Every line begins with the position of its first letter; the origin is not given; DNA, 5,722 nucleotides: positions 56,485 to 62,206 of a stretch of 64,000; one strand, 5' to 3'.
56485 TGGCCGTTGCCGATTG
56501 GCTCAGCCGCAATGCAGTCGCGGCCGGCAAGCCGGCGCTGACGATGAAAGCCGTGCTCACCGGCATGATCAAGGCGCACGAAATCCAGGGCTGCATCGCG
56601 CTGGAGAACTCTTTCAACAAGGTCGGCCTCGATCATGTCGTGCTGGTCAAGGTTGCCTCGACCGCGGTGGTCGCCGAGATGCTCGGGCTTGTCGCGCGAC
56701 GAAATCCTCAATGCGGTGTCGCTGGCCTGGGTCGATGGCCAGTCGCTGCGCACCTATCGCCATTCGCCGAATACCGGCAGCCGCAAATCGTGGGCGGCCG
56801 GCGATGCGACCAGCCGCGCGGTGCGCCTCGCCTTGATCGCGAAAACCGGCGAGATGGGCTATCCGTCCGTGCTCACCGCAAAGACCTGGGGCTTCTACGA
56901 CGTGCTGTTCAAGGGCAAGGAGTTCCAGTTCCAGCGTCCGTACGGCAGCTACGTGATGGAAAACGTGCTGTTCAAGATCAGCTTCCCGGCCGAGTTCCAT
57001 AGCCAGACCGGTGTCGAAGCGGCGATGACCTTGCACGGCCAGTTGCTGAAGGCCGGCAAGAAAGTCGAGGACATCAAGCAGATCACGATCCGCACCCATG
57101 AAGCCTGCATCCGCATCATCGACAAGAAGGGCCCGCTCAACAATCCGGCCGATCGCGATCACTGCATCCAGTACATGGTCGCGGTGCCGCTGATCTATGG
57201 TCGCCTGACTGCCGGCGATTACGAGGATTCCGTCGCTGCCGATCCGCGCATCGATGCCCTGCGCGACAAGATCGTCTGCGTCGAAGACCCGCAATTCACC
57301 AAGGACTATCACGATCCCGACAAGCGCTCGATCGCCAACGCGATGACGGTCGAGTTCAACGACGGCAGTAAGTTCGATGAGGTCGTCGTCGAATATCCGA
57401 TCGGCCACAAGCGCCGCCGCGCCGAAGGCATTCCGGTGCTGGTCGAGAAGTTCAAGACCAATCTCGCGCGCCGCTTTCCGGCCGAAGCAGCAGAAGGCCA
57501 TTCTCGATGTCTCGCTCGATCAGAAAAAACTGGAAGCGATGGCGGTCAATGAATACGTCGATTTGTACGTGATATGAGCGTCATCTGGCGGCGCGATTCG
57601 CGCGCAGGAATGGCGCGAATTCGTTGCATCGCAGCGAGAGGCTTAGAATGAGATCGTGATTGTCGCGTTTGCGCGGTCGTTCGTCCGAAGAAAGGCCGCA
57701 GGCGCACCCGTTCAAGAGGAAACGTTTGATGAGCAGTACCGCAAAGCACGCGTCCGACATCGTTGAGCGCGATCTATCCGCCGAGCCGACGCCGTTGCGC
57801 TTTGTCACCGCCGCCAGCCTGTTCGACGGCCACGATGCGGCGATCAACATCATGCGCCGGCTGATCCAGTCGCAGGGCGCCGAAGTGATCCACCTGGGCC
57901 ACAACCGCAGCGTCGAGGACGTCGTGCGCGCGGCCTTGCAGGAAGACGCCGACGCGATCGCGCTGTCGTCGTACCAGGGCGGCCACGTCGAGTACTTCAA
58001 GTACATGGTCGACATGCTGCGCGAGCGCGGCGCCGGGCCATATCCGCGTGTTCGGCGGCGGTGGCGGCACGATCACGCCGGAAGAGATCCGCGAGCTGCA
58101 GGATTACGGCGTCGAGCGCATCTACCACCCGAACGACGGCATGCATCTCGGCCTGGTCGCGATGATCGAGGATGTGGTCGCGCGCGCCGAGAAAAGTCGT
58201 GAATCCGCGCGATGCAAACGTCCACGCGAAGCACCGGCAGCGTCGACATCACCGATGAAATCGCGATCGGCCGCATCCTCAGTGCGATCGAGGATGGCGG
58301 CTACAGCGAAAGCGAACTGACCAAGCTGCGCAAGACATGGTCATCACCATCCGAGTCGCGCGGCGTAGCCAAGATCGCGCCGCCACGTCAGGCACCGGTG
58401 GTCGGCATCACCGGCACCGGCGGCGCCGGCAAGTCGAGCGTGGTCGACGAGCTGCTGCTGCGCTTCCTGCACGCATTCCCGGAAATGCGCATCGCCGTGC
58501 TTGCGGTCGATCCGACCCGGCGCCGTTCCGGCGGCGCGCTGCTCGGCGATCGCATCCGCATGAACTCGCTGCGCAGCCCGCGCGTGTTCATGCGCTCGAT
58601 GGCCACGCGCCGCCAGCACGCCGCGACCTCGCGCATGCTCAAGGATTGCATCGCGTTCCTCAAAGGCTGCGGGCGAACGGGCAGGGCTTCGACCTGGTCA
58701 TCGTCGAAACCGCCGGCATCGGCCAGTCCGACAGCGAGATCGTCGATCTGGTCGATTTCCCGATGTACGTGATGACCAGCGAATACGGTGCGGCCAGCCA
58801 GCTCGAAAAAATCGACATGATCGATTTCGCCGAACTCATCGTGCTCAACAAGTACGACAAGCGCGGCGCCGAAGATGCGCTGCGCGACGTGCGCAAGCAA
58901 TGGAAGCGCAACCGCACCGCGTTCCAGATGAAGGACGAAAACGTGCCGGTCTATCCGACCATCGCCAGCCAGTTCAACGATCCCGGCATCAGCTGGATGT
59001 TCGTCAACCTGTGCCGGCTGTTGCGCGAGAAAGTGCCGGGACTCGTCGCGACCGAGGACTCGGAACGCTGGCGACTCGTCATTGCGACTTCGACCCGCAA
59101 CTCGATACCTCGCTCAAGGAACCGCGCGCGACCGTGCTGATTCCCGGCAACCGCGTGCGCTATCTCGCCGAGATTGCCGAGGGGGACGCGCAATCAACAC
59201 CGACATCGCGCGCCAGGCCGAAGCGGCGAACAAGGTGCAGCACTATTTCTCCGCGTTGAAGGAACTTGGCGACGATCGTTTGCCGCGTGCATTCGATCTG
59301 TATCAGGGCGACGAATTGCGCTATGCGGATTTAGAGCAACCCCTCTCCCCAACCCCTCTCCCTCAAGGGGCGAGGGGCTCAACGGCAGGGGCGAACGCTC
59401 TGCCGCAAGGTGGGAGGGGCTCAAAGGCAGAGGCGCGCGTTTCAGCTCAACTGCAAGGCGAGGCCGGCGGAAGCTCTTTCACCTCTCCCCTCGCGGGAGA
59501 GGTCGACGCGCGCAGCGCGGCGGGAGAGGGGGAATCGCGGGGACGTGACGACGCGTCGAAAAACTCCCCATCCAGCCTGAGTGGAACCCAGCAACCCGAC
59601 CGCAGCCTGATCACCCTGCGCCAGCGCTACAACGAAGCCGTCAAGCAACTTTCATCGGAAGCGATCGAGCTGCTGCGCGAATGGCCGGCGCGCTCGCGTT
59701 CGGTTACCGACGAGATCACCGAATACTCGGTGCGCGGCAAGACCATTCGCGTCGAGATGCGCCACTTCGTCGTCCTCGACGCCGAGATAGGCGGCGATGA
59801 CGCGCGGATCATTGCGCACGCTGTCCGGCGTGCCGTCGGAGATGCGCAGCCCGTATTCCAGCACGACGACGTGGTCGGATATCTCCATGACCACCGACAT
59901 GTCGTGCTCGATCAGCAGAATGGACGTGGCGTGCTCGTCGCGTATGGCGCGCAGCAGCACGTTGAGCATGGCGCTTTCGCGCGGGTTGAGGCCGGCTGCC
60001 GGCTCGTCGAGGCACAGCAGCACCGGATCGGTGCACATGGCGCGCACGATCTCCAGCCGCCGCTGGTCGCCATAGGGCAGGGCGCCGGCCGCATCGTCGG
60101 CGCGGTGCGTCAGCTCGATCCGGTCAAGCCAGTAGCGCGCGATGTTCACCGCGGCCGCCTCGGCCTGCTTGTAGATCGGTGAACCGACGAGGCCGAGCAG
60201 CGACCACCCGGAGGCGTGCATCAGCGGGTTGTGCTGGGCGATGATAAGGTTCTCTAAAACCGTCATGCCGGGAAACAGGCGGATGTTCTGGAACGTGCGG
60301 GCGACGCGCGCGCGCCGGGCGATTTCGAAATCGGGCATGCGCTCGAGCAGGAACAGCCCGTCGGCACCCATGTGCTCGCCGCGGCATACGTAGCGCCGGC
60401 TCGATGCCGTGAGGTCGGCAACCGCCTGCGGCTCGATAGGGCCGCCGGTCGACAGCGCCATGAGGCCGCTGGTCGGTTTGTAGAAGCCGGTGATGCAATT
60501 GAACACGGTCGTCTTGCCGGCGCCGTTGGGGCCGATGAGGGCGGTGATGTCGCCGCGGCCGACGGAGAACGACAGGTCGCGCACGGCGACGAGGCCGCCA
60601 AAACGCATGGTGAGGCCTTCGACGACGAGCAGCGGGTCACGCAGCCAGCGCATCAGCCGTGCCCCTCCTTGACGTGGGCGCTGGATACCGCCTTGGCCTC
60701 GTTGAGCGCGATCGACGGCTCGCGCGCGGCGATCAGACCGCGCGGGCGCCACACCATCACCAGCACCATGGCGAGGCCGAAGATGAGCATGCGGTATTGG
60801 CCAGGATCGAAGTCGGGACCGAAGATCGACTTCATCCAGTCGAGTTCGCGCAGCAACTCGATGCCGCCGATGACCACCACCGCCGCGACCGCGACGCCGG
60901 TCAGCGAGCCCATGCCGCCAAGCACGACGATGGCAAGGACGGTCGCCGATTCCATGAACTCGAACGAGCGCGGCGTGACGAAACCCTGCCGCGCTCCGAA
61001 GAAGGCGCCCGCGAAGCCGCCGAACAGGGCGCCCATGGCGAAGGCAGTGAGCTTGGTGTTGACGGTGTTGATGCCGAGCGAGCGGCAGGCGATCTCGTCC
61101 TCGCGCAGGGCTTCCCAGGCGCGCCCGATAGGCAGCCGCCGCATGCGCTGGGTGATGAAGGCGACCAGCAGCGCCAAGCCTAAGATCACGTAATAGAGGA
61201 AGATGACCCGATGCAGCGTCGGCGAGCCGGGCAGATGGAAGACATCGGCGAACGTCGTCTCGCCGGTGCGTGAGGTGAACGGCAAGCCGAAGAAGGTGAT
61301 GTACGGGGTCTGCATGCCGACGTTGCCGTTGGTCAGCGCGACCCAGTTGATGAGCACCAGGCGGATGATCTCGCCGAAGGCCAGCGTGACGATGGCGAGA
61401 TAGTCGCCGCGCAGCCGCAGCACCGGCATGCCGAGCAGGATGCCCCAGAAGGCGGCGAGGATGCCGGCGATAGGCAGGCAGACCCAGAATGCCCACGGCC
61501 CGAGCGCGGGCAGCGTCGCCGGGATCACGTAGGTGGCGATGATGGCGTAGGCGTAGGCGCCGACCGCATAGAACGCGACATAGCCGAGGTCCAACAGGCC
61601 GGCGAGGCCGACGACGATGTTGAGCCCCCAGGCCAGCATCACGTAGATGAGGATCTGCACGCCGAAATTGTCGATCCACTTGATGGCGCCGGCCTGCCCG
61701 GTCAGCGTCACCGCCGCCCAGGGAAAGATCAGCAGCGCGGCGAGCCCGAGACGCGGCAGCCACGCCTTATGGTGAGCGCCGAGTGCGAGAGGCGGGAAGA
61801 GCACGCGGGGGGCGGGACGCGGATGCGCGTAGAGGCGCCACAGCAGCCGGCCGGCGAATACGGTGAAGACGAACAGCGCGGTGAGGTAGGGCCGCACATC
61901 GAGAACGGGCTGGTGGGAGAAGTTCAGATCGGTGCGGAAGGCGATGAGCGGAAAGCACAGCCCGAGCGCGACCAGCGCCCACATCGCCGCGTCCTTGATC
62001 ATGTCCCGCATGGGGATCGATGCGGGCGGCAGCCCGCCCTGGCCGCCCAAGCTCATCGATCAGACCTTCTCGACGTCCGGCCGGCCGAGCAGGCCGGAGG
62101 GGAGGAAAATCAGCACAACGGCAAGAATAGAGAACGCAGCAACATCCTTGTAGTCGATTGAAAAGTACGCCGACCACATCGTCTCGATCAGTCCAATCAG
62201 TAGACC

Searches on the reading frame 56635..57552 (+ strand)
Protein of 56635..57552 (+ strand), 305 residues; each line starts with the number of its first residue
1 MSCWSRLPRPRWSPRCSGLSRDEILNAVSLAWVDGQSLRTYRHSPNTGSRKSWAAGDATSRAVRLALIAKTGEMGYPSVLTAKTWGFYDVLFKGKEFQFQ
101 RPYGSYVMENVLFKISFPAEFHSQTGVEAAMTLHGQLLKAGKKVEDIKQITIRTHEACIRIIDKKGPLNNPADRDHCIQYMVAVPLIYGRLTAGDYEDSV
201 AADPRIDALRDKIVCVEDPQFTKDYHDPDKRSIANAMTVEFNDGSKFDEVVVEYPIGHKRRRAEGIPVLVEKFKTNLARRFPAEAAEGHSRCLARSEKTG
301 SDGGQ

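Call 41: search_protein_families(library=pfam, proteins=[window:56635-57552:+], max_evalue=0.01)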
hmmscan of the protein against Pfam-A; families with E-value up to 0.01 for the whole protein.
window:56635-57552:+ (305 aa): 2 families
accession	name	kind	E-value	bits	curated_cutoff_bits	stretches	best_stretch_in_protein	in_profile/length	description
PF19305.4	MmgE_PrpD_C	-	7.9e-61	205.3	32.1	1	117-287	1-162/173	MmgE/PrpD C-terminal domain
PF03972.19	MmgE_PrpD_N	-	5.4e-27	95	32.1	1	17-100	163-244/244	MmgE/PrpD N-terminal domain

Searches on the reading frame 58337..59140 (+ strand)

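Call 41: search_protein_families(library=pfam, proteins=[window:58337-59140:+], max_evalue=0.01)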
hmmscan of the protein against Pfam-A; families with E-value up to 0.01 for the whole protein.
window:58337-59140:+ (267 aa): 2 families
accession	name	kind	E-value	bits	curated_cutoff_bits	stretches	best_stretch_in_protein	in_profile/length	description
PF03308.22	MeaB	-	2.5e-14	53.4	23.1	1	114-194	122-204/273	Methylmalonyl Co-A mutase-associated GTPase MeaB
PF02492.25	cobW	-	9.1e-05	22.6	20.7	1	109-194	75-174/180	CobW/HypB/UreG, nucleotide-binding domain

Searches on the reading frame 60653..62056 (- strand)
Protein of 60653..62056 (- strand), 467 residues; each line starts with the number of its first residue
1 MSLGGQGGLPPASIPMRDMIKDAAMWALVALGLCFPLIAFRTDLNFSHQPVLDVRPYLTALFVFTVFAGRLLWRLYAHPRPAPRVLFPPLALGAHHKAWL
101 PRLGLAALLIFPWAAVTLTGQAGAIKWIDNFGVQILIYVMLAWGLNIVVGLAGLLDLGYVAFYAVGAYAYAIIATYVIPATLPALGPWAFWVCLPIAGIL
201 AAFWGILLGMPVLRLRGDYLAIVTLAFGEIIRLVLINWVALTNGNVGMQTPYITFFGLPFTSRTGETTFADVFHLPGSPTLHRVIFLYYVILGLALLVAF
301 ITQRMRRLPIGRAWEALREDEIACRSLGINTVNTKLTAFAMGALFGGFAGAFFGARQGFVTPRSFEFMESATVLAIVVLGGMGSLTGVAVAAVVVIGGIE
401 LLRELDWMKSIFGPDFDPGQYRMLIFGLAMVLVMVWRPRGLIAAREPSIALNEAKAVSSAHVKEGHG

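Call 41: search_protein_families(library=pfam, proteins=[window:60653-62056:-], max_evalue=0.01)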
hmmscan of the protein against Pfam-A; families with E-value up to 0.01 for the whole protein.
window:60653-62056:- (467 aa): 2 families
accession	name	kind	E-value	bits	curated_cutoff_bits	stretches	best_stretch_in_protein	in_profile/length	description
PF02653.21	BPD_transp_2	-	8.5e-46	156.7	26.8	1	128-434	2-269/269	Branched-chain amino acid transport system / permease component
PF11862.13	DUF3382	-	6.3e-06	26.8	28.9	1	20-110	3-96/97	Domain of unknown function (DUF3382)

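Call 63: search_dna_similar(query=window:60653-62056:-, collection=plasmids, mode=protein, max_rows=8)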
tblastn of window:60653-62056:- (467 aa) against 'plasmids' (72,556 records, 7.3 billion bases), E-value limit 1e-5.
Records with a match: 759; places in all: 1159; records where one place covers at least 80% of the query: 20.
Best place of each record, by identity: 60-80% 1; <60% 758.
By first word of the organism name: Ralstonia 137; Rhizobium 125; Pseudosulfitobacter 61; Agrobacterium 47; Azospirillum 43; Sinorhizobium 32; Paracoccus 25; Paraburkholderia 16; Sulfitobacter 16; Shinella 13; and 98 more.
By predicted mobility (MOB-suite, as given by PLSDB): non-mobilizable 383; conjugative 226; mobilizable 150.
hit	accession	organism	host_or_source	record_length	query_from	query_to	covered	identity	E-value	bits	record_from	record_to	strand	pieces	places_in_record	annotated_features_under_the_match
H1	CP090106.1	Sinorhizobium meliloti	Medicago,Cell culture,Plant nodule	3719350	20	467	96%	58.0%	2e-119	391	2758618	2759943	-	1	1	livM: high-affinity branched-chain amino acid ABC transporter permease LivM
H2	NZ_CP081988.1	Shinella oryzae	cell culture,rhizosphere soil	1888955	20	467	96%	58.0%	5e-111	367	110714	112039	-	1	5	none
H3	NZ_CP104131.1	Sinorhizobium sp. K101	Phaseolus vulgaris,cell ...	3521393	20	467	96%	57.8%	8e-119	390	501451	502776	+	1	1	none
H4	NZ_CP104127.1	Sinorhizobium sp. M103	Phaseolus vulgaris,cell ...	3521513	20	467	96%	57.8%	8e-119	390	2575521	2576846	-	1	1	none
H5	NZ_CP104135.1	Sinorhizobium sp. C101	Phaseolus vulgaris,cell ...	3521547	20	467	96%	57.8%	8e-119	390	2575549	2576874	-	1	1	none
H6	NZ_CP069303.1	Shinella sp. PSBB067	monoisolate,Minnesota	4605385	20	467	96%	57.7%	2e-111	368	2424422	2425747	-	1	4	none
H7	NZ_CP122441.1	Mesorhizobium sp. WSM4875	Cicer arietinum kabuli,cell culture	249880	15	467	97%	55.8%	3e-108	359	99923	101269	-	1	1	livM: high-affinity branched-chain amino acid ABC transporter permease LivM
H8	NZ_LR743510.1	Methylobacterium bullatum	-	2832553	15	453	94%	56.5%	2e-104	348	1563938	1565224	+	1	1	none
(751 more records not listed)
